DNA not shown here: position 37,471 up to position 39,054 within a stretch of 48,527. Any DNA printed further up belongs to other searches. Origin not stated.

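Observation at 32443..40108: Seven-gene operon with four different oxidoreductase superfamilies, a TIM-barrel isomerase, a class II aldolase and an MFS transporter, but no kinase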

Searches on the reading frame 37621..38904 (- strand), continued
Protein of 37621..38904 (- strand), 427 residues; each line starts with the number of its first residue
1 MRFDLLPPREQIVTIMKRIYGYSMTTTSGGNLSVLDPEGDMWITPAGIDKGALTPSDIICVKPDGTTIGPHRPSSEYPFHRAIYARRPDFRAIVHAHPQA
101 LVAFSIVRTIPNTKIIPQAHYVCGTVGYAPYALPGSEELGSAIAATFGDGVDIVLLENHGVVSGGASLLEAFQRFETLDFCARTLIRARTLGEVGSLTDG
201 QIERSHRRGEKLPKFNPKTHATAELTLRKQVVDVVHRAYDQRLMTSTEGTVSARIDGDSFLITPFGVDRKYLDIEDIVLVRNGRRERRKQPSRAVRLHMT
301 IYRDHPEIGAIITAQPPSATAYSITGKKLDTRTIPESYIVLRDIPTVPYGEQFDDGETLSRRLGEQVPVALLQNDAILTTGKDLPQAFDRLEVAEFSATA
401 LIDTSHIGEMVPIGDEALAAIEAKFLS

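Call 33: search_protein_families(library=pfam, proteins=[L010:13548-14570:+, L007:9807-10799:+, L030:6285-7418:-, L030:5089-6255:-, L021:5120-6205:-, L025:15314-18187:-, L018:7014-10001:+, L017:7015-8649:+, L040:11506-13020:+, L018:13955-15001:-], max_evalue=0.00001)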
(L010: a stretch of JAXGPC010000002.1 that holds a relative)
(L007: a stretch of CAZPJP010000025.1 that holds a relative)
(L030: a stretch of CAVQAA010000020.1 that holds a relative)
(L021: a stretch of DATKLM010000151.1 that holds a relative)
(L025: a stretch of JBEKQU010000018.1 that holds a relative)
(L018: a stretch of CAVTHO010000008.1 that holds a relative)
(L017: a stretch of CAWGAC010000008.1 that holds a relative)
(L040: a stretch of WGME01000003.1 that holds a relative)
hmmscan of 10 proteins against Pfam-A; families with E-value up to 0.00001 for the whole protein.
L010:13548-14570:+ (341 aa): 3 families
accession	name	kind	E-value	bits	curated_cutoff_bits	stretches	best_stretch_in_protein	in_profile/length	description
PF01408.29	GFO_IDH_MocA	-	1.5e-23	84.1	24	1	11-141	1-119/120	Oxidoreductase family, NAD-binding Rossmann fold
PF22725.1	GFO_IDH_MocA_C3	-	8.7e-18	64.9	27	1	150-251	1-105/124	GFO/IDH/MocA C-terminal domain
PF02894.22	GFO_IDH_MocA_C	-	1.4e-07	31.9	22.9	1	154-241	1-94/218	Oxidoreductase family, C-terminal alpha/beta domain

L007:9807-10799:+ (331 aa): 2 families
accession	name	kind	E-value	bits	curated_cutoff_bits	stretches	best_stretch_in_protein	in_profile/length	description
PF01408.29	GFO_IDH_MocA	-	2e-25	90.3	24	1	2-132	1-119/120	Oxidoreductase family, NAD-binding Rossmann fold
PF22725.1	GFO_IDH_MocA_C3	-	4.3e-18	65.9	27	1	141-243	1-106/124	GFO/IDH/MocA C-terminal domain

L030:6285-7418:- (377 aa): 1 family
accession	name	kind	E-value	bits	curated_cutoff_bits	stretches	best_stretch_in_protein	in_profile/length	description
PF00480.26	ROK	-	9.4e-39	134.1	22.9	1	81-358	37-292/294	ROK family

L030:5089-6255:- (388 aa): 3 families
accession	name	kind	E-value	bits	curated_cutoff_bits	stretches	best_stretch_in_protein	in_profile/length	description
PF00465.25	Fe-ADH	-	1.3e-43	149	31.3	1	11-178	2-168/168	Iron-containing alcohol dehydrogenase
PF25137.1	ADH_Fe_C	-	3e-35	122.1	27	1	189-387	1-193/194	Fe-containing alcohol dehydrogenase family, C-terminal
PF13685.12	Fe-ADH_2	-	2.2e-07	31.4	28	1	33-110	21-95/149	Iron-containing alcohol dehydrogenase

L021:5120-6205:- (361 aa): 1 family
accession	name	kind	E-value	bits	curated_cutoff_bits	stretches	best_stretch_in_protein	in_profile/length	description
PF00480.26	ROK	-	1.1e-39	137.2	22.9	1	39-347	9-291/294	ROK family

L025:15314-18187:- (957 aa): 1 family
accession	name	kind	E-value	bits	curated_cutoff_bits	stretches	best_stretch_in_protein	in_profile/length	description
PF00311.23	PEPcase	-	7.6e-287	954.5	22.4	2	8-731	3-739/919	Phosphoenolpyruvate carboxylase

L018:7014-10001:+ (996 aa): 6 families
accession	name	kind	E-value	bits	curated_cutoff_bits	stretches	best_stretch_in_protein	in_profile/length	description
PF03632.21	Glyco_hydro_65m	-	1.5e-119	399.7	27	1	332-694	1-370/371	Glycosyl hydrolase family 65 central catalytic domain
PF03636.21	Glyco_hydro_65N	-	2.5e-60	204.5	26.6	1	17-276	2-233/233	Glycosyl hydrolase family 65, N-terminal domain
PF00702.32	Hydrolase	-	1.7e-28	100.8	26.4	1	780-958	2-191/191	haloacid dehalogenase-like hydrolase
PF13419.12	HAD_2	-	2.6e-21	77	23.8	1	782-963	1-177/178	Haloacid dehalogenase-like hydrolase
PF03633.20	Glyco_hydro_65C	-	3e-21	75.4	22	1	704-765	1-62/62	Glycosyl hydrolase family 65, C-terminal domain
PF12710.13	HAD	-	6.1e-06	27.2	27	1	782-906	1-130/189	haloacid dehalogenase-like hydrolase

L017:7015-8649:+ (545 aa): 2 families
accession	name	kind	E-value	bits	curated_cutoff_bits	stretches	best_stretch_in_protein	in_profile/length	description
PF03636.21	Glyco_hydro_65N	-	3.7e-60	204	26.6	1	21-275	6-232/233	Glycosyl hydrolase family 65, N-terminal domain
PF03632.21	Glyco_hydro_65m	-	2.8e-54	185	27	1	332-493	1-174/371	Glycosyl hydrolase family 65 central catalytic domain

L040:11506-13020:+ (505 aa): 5 families
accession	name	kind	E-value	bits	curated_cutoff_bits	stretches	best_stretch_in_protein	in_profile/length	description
PF00158.32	Sigma54_activat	-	8.7e-57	191.9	20.2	1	181-344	3-166/168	Sigma-54 interaction domain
PF25601.1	AAA_lid_14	-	4e-23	81.5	27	1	351-430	1-80/87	AAA+ ATPase lid domain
PF14532.12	Sigma54_activ_2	-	2.9e-18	66.9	25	1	182-350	3-138/138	Sigma-54 interaction domain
PF02954.25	HTH_8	-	9e-12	45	22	1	462-501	3-42/42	Bacterial regulatory protein, Fis family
PF07728.20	AAA_5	-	2e-07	31.5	22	1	203-337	2-136/139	AAA domain (dynein-related subfamily)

L018:13955-15001:- (348 aa): 1 family
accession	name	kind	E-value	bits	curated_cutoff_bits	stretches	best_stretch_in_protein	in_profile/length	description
PF01207.24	Dus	-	3.6e-53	181.1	20.4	1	21-330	2-303/311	Dihydrouridine synthase (Dus)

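Call 46: search_protein_families(library=pfam, proteins=[L021:86-1411:+, L021:1414-2532:-, L021:3024-4058:-, L021:4071-5069:-, L021:7303-8445:+, L021:11293-11892:+, L021:12107-12706:+, L028:1868-2908:+, L028:4461-5891:+, L028:9157-10047:-], max_evalue=0.00001)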
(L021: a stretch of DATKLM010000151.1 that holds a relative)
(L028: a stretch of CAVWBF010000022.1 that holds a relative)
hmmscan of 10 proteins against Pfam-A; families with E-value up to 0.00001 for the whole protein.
L021:86-1411:+ (442 aa): 0 families

L021:1414-2532:- (373 aa): 3 families
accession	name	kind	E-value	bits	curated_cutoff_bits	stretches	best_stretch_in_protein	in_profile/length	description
PF00155.27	Aminotran_1_2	-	7.9e-46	157.3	19.7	1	20-350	3-346/361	Aminotransferase class I and II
PF00266.25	Aminotran_5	-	1.2e-07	31.5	21.5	1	62-207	47-193/371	Aminotransferase class-V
PF01053.26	Cys_Met_Meta_PP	-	1.5e-07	30.7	27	1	60-190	54-175/381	Cys/Met metabolism PLP-dependent enzyme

L021:3024-4058:- (345 aa): 1 family
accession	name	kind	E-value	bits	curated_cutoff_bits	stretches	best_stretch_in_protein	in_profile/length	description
PF01263.26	Aldose_epim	-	3.7e-85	286.4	27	1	21-341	3-299/299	Aldose 1-epimerase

L021:4071-5069:- (333 aa): 1 family
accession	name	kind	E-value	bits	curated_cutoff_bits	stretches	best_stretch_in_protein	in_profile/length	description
PF00248.27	Aldo_ket_red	-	7e-60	203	24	1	16-325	2-290/291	Aldo/keto reductase family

L021:7303-8445:+ (381 aa): 3 families
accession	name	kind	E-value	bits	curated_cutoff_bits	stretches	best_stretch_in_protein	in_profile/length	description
PF00107.32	ADH_zinc_N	-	4.9e-14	52.8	31.8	1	211-306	1-96/129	Zinc-binding dehydrogenase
PF08240.17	ADH_N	-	3e-10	40.7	23.5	1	56-148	2-99/104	Alcohol dehydrogenase GroES-like domain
PF13602.12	ADH_zinc_N_2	-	1.7e-06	29.4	27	1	244-371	1-127/134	Zinc-binding dehydrogenase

L021:11293-11892:+ (200 aa): 1 family
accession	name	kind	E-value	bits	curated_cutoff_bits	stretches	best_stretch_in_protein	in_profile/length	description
PF12804.13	NTP_transf_3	-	6.7e-33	114.6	27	1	14-160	2-149/160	MobA-like NTP transferase domain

L021:12107-12706:+ (200 aa): 0 families

L028:1868-2908:+ (347 aa): 2 families
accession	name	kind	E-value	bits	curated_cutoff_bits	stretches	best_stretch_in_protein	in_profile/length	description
PF00107.32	ADH_zinc_N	-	4.2e-14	53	31.8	1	179-273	1-96/129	Zinc-binding dehydrogenase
PF08240.17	ADH_N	-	1.8e-11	44.7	23.5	1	24-114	2-97/104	Alcohol dehydrogenase GroES-like domain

L028:4461-5891:+ (477 aa): 0 families

L028:9157-10047:- (297 aa): 1 family
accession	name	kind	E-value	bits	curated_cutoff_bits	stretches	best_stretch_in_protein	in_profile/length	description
PF02585.22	PIG-L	-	1.7e-28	100.1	28.2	1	68-188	1-128/129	GlcNAc-PI de-N-acetylase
